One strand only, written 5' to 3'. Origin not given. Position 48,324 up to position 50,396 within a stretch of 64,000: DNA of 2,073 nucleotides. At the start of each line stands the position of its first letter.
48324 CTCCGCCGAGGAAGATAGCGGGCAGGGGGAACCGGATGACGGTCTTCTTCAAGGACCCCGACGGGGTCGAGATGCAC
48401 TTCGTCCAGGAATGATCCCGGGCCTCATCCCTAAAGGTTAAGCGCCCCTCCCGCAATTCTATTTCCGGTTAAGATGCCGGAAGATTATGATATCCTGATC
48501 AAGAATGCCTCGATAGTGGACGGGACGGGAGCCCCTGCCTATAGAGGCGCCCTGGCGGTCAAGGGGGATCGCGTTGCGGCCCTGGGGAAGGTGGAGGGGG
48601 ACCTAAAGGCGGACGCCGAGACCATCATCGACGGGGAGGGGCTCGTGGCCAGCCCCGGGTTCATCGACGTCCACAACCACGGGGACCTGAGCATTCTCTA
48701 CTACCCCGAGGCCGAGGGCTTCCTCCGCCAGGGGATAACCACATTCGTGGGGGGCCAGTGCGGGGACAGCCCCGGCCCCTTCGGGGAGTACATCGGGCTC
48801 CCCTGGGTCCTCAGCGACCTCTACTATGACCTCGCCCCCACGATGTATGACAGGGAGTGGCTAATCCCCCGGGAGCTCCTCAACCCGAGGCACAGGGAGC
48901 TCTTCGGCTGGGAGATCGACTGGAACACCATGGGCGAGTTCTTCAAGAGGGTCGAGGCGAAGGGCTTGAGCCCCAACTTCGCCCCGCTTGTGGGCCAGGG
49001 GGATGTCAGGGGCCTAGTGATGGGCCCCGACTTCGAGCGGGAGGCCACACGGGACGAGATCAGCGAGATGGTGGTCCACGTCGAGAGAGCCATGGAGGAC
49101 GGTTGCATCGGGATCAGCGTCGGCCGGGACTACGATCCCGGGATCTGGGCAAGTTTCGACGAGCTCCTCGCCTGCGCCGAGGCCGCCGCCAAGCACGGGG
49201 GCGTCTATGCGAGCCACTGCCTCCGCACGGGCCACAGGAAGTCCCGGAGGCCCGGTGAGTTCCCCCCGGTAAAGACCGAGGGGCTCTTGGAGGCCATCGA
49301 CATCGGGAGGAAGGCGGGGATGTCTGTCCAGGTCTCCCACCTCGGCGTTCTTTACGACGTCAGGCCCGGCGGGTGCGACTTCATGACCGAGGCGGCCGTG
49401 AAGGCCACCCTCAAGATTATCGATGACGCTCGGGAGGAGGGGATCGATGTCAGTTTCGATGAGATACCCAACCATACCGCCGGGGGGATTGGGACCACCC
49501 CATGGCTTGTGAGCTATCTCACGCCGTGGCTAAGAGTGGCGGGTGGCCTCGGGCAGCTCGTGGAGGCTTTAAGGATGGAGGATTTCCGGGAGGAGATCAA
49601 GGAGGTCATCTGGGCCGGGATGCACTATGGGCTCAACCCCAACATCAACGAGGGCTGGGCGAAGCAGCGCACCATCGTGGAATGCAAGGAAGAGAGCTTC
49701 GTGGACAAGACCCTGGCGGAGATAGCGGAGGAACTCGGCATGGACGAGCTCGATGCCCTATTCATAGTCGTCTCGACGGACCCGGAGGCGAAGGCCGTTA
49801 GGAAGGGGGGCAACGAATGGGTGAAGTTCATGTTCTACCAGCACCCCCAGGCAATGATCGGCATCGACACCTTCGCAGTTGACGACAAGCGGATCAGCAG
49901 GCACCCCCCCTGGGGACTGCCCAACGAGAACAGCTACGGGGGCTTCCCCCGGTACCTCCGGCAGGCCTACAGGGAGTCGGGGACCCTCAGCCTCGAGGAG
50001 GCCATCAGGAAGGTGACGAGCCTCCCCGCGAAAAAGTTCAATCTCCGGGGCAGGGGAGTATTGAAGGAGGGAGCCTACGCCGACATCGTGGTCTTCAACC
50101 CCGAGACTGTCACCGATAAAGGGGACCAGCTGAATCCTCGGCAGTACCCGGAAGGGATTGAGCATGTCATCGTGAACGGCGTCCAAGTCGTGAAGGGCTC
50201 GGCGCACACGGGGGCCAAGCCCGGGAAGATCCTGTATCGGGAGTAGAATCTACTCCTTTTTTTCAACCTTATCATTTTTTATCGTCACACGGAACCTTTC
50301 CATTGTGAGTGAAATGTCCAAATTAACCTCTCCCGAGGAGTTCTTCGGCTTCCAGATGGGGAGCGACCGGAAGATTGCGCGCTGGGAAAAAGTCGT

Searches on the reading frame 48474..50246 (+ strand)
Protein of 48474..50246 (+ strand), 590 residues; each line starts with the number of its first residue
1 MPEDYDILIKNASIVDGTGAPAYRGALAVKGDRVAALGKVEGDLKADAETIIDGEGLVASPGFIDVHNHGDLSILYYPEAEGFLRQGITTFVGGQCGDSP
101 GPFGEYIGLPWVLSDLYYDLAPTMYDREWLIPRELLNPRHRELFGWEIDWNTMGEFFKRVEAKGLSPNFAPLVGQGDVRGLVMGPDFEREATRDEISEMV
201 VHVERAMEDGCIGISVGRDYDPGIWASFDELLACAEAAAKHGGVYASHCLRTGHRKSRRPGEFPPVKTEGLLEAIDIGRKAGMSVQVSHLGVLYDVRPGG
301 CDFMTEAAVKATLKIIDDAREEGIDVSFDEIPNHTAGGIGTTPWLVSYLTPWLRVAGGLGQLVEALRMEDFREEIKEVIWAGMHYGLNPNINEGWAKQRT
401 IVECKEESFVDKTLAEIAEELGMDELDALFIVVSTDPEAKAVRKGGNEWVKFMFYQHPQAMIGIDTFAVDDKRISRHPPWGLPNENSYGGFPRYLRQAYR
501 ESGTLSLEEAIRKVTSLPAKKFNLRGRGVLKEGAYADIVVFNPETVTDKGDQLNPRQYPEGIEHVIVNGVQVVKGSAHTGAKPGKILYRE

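Call 11: search_protein_families(library=ncbifam, proteins=[window:48474-50246:+])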
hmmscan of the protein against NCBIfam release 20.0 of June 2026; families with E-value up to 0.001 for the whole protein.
window:48474-50246:+ (590 aa): 52 families (the best 25 are shown)
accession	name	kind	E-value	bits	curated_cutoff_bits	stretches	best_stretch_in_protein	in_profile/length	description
NF006560.0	PRK09061.1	subfamily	7.7e-43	146.5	340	3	457-586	368-510/517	amidohydrolase family protein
NF006689.0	PRK09237.1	equivalog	1.3e-13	50.3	371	1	4-92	2-90/383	amidohydrolase/deacetylase family metallohydrolase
TIGR00857.1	pyrC_multi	subfamily_domain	2.1e-13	50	279.05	2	497-546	324-372/412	dihydroorotase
NF004839.0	PRK06189.1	equivalog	5.1e-13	48.5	631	1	5-70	3-63/451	allantoinase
NF006839.0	PRK09357.1-4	equivalog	1.5e-11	43.6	576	2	7-69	2-61/422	dihydroorotase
TIGR01178.1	ade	equivalog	4.2e-11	42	472.5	1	6-92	1-82/552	adenine deaminase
NF011990.0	PRK15446.2-6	subfamily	1.9e-10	40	233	1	501-575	322-385/390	alpha-D-ribose 1-methylphosphonate 5-triphosphate diphosphatase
NF009060.0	PRK12394.1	equivalog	2e-10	40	442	1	5-69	3-64/381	metallo-dependent hydrolase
TIGR03583.1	EF_0837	hypoth_equivalog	7.1e-10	38.5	432.15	1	5-96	1-88/365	amidohydrolase/deacetylase family metallohydrolase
TIGR02033.1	D-hydantoinase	equivalog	9e-10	38.1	393.25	1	7-92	1-82/454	dihydropyrimidinase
NF006688.0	PRK09236.1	equivalog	1.3e-09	37.4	535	1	501-546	344-389/444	dihydroorotase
NF005791.0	PRK07627.1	equivalog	1.5e-09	37.3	442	0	6-66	2-60/425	dihydroorotase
TIGR02318.1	phosphono_phnM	equivalog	5.7e-09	35.4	390.55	1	502-544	317-359/376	phosphonate metabolism protein PhnM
NF006845.0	PRK09357.2-6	equivalog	5.7e-09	35.1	728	1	6-69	2-63/428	dihydroorotase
TIGR03178.1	allantoinase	equivalog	8e-09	34.8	357.85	0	6-69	1-59/441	allantoinase AllB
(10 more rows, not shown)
